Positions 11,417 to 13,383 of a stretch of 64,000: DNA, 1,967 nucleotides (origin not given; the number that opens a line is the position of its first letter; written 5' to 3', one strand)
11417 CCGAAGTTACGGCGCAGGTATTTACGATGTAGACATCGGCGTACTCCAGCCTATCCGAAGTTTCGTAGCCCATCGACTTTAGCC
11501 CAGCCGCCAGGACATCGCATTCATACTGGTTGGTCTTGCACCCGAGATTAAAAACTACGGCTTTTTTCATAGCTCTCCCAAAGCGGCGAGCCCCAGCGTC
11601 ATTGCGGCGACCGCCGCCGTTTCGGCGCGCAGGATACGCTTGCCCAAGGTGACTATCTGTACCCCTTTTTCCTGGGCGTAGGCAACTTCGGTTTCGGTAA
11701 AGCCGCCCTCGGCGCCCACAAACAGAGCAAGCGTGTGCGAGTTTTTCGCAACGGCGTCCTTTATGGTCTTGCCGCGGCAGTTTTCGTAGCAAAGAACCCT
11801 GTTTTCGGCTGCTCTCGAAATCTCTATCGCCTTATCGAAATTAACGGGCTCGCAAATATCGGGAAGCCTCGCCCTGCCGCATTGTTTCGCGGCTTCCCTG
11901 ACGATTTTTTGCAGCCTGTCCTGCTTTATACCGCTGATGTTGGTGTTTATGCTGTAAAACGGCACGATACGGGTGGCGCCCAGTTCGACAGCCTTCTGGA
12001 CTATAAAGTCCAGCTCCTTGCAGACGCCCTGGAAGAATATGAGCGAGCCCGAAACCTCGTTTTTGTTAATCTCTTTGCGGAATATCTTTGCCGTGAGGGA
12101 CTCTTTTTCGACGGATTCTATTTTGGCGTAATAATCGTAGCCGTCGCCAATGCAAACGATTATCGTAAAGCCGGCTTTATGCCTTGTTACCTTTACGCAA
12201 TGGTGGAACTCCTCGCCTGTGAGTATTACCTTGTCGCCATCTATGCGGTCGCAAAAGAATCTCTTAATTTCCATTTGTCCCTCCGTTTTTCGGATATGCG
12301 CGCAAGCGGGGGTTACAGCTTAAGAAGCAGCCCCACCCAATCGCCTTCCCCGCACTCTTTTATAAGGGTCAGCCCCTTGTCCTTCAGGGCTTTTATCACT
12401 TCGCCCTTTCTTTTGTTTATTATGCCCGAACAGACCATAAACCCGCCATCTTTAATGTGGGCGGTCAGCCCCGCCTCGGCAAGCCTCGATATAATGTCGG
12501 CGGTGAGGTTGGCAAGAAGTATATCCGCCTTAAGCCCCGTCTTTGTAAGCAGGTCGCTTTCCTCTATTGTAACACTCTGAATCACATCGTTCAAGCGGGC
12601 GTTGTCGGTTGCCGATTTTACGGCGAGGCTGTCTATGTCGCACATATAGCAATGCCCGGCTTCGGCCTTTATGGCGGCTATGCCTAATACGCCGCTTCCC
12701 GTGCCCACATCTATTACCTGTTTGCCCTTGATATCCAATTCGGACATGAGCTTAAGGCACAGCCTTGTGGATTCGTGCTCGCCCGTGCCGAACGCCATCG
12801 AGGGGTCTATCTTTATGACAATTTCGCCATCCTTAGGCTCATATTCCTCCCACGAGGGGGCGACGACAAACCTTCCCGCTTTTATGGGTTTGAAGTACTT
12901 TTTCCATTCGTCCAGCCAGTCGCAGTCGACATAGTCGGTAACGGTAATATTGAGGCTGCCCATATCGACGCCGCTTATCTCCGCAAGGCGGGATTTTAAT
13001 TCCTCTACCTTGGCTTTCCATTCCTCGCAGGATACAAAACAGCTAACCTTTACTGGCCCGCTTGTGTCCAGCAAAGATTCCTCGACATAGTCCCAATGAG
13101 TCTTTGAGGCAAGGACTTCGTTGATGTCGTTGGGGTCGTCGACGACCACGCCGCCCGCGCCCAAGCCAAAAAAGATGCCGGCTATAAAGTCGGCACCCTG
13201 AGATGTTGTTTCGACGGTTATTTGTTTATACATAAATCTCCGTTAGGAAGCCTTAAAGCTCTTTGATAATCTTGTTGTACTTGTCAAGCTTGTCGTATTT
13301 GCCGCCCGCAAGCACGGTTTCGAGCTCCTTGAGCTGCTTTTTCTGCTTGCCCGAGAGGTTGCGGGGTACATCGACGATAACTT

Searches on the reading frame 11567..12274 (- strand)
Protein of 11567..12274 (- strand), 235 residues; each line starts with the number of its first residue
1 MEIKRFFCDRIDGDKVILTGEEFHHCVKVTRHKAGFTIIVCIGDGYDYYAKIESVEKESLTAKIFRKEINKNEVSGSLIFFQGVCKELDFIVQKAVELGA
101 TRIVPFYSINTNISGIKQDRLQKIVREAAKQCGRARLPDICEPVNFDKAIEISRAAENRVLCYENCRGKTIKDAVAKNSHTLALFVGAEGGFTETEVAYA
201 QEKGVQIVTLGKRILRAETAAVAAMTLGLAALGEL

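Call 9: search_protein_families(library=pfam, proteins=[window:11567-12274:-], max_evalue=0.01)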
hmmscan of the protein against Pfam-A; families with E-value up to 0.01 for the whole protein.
window:11567-12274:- (235 aa): 2 families
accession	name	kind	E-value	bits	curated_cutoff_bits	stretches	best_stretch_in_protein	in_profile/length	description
PF04452.19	Methyltrans_RNA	-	5.2e-42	143.7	23.9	1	78-226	7-162/165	RNA methyltransferase domain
PF20260.4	PUA_4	-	2.2e-09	37.7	23.9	1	18-64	1-47/48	RNA methyltransferase PUA domain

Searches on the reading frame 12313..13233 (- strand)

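Call 9: search_protein_families(library=pfam, proteins=[window:12313-13233:-], max_evalue=0.01)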
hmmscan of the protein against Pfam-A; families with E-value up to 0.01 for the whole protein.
window:12313-13233:- (306 aa): 9 families
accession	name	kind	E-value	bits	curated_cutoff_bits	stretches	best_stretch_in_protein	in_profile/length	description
PF06325.19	PrmA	-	3.4e-70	237.3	22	1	2-304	2-293/296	Ribosomal protein L11 methyltransferase (PrmA)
PF05175.20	MTS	-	2.1e-11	44.2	23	1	156-242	20-105/170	Methyltransferase small domain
PF13847.12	Methyltransf_31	-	1.5e-07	31.6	27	1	169-295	3-113/145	Methyltransferase domain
PF08704.16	GCD14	-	3.4e-05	24.1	26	1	166-269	36-144/247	tRNA methyltransferase complex GCD14 subunit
PF03602.21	Cons_hypoth95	-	8e-05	22.8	24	1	167-218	39-90/182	Conserved hypothetical protein 95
PF12847.13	Methyltransf_18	-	0.00034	21.1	27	1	161-253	6-101/151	Methyltransferase domain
PF02475.24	TRM5-TYW2_MTfase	-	0.0009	19.7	28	1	164-243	31-112/164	TRM5/TYW2 methyltransferase domain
PF10294.15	Methyltransf_16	-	0.0013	18.9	21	1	166-226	43-103/174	Lysine methyltransferase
PF13649.12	Methyltransf_25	-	0.0019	19.3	27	1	173-229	1-56/97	Methyltransferase domain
